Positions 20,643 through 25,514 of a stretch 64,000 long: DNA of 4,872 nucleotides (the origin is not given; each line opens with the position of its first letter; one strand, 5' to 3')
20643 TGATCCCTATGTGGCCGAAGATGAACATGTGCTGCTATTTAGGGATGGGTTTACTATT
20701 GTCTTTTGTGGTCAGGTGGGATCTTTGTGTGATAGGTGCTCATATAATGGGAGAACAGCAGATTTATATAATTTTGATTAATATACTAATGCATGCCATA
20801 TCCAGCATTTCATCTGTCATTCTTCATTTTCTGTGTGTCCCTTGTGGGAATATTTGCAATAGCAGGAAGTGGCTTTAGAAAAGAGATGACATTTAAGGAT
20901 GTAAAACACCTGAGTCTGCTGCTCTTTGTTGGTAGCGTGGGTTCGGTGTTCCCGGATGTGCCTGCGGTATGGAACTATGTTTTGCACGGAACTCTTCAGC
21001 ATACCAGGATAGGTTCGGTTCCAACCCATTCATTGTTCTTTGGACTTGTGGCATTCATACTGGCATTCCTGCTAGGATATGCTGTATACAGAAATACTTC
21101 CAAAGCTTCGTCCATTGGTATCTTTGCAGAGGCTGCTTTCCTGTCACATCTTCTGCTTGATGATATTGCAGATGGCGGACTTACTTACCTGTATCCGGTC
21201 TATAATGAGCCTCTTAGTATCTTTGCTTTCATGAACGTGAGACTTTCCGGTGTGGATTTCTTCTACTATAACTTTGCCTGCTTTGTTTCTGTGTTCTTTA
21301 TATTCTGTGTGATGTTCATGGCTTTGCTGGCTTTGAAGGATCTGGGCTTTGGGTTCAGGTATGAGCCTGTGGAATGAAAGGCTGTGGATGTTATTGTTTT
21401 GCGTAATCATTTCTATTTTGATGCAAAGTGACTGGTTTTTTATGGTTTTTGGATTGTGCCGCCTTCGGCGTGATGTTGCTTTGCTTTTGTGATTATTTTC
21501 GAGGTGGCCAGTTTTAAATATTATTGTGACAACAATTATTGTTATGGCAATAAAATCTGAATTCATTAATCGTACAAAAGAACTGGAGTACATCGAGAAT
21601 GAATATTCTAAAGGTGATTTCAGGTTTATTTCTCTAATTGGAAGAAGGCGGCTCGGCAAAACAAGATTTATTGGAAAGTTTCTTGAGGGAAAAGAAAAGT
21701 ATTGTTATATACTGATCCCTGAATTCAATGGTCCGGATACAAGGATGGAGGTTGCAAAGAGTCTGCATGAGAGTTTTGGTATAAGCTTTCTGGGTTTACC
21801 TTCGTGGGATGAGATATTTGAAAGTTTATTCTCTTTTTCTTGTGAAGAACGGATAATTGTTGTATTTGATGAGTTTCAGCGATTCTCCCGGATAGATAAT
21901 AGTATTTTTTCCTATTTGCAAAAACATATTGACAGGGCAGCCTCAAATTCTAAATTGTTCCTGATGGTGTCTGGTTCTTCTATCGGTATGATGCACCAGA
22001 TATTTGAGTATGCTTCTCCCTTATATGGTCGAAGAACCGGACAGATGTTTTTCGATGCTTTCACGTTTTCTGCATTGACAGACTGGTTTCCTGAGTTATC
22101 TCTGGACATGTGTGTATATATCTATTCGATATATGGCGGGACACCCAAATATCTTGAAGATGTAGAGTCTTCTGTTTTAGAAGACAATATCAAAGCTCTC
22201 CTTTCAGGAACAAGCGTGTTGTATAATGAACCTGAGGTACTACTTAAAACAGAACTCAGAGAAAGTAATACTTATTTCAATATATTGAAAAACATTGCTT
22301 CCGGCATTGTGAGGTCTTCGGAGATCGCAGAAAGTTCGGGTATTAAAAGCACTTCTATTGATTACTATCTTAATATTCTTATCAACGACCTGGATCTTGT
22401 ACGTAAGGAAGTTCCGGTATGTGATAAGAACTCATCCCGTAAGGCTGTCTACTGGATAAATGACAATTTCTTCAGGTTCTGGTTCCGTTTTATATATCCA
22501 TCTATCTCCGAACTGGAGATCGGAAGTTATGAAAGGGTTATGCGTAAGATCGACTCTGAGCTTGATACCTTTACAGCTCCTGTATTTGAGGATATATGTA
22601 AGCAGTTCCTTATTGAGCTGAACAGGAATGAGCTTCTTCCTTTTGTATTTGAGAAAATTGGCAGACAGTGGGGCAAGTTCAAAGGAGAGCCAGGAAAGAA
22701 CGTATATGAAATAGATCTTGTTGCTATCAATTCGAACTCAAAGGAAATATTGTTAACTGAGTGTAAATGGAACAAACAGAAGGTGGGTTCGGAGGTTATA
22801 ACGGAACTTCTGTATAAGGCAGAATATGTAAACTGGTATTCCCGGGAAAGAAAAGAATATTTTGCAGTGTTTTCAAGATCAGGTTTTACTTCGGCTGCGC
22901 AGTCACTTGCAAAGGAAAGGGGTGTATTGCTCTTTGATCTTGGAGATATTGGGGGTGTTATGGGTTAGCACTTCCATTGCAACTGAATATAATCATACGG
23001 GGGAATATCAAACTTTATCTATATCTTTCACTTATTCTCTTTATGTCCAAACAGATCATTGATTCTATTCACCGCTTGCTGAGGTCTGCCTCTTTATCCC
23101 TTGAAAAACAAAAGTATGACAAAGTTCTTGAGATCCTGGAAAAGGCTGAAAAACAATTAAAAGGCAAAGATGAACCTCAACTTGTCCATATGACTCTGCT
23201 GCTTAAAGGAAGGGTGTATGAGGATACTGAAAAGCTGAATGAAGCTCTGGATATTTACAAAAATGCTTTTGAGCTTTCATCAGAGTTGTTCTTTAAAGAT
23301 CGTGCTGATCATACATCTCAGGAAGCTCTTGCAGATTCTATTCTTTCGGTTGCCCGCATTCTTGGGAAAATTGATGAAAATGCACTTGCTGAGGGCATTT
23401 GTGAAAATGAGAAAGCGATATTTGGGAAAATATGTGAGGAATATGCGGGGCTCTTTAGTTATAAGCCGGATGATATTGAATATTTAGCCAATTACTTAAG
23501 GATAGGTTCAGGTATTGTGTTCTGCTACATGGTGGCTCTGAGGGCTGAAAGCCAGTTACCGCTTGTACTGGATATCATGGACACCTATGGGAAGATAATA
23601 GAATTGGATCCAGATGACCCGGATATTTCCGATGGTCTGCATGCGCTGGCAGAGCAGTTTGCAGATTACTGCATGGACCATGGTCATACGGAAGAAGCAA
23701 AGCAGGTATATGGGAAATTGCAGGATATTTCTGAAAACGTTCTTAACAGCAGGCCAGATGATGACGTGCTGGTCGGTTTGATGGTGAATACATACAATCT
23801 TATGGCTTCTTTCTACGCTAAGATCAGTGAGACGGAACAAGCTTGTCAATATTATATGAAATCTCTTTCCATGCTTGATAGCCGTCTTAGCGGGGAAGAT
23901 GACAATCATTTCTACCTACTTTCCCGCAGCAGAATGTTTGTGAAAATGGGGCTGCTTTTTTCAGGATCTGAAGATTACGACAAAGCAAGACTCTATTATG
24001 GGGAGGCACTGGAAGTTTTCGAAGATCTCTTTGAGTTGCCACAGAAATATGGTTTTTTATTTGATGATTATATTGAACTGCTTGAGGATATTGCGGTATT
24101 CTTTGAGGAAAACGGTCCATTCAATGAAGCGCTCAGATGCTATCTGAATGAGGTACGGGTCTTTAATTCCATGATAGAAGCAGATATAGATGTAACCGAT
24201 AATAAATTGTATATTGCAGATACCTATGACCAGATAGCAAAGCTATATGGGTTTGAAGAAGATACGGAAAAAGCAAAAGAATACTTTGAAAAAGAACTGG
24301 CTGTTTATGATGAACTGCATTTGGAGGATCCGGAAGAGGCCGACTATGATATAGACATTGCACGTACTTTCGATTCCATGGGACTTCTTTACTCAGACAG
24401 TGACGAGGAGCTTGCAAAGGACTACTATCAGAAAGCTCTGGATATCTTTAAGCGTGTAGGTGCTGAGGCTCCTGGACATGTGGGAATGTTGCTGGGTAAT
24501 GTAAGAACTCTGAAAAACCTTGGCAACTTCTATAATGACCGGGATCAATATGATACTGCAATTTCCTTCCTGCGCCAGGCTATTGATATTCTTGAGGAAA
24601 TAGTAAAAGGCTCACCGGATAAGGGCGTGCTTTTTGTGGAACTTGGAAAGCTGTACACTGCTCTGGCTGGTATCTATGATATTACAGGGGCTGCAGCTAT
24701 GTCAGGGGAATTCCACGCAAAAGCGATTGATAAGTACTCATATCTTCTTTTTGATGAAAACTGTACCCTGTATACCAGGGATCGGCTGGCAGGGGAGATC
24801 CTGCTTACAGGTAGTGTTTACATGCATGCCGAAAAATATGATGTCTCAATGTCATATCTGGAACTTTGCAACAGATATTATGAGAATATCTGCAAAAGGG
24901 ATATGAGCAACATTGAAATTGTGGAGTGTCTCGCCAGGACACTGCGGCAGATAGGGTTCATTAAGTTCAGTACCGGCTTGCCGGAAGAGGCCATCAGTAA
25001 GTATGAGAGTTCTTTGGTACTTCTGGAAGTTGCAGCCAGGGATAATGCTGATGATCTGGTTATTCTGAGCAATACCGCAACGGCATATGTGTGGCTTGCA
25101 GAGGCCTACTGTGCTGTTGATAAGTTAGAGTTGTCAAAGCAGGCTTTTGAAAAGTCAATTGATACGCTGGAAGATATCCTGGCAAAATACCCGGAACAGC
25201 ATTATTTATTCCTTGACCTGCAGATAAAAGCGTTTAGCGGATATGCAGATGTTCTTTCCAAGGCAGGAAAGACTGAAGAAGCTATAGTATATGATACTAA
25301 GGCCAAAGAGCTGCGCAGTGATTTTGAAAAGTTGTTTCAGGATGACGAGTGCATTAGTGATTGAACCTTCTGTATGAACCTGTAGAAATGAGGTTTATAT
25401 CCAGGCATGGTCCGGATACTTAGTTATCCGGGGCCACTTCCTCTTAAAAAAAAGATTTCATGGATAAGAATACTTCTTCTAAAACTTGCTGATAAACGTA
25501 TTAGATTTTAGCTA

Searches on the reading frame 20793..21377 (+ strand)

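Call 24: search_protein_families(library=pfam, proteins=[window:20793-21377:+], max_evalue=0.01)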
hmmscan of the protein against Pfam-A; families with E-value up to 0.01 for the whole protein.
window:20793-21377:+ (194 aa): 1 family
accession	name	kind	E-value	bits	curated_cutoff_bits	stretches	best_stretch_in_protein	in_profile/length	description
PF04307.19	YdjM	-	1.2e-09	38.4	29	1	35-147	26-132/176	YdjM inner membrane protein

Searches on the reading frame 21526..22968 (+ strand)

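Call 24: search_protein_families(library=pfam, proteins=[window:21526-22968:+], max_evalue=0.01)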
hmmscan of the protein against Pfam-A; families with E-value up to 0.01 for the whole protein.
window:21526-22968:+ (480 aa): 5 families
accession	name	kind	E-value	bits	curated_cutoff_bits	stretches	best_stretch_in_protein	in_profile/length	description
PF03008.20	DUF234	-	1.3e-27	96.6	22.5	1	319-418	1-92/100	Archaea bacterial proteins of unknown function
PF01637.24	ATPase_2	-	2.7e-20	73.6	33.2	1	13-213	1-225/225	ATPase domain predominantly from Archaea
PF13173.12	AAA_14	-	5.1e-06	27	27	1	33-170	3-115/129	AAA domain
PF04471.18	Mrr_cat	-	8.5e-06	26.3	21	1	384-474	24-110/115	Restriction endonuclease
PF13401.12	AAA_22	-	0.0022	18.7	27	1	33-144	6-116/130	AAA domain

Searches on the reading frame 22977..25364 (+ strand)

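Call 24: search_protein_families(library=pfam, proteins=[window:22977-25364:+], max_evalue=0.01)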
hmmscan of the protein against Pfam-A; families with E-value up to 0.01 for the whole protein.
window:22977-25364:+ (795 aa): 19 families
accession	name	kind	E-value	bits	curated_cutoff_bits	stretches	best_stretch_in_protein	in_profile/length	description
PF13424.12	TPR_12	-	2.2e-33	114.7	30.1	2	269-349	2-76/77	Tetratricopeptide repeat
PF13181.12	TPR_8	-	2.4e-21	74.5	25.7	0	414-439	1-26/34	Tetratricopeptide repeat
PF24885.1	TPR_NPHP3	-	2.9e-16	60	100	0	369-494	95-216/239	Nephrocystin-3 TPR domain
PF00515.34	TPR_1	-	8.2e-16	57.5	27.8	1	510-538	2-30/34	Tetratricopeptide repeat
PF07719.23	TPR_2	-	4.3e-14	51.8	27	0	324-349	7-32/34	Tetratricopeptide repeat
PF13374.12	TPR_10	-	2.2e-13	50.2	27.5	1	511-543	4-36/42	Tetratricopeptide repeat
PF13176.12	TPR_7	-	1.2e-12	47.3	27.9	0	511-538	1-28/36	Tetratricopeptide repeat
PF13428.12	TPR_14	-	4.4e-12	45.8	23.5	0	511-537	3-29/44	Tetratricopeptide repeat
PF04212.24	MIT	-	9.7e-09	35.7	30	0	331-351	17-37/66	MIT (microtubule interacting and transport) domain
PF13431.12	TPR_17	-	3.1e-08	33.7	24.4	0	508-529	12-33/34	Tetratricopeptide repeat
PF14559.12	TPR_19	-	8.2e-07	29.7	25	0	484-518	7-41/68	Tetratricopeptide repeat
PF13174.12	TPR_6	-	5.9e-05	23.9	26.3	0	703-740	2-32/33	Tetratricopeptide repeat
PF20308.4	TPR-S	-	0.00036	21.5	27.6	0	35-103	21-91/102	Tetratricopeptide Repeats-Sensor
PF08631.16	SPO22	-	0.00042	20.3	27.5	0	474-546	5-72/274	Meiosis protein SPO22/ZIP4 like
PF13414.12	TPR_11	-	0.00046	20.3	26.8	0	516-538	1-23/42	TPR repeat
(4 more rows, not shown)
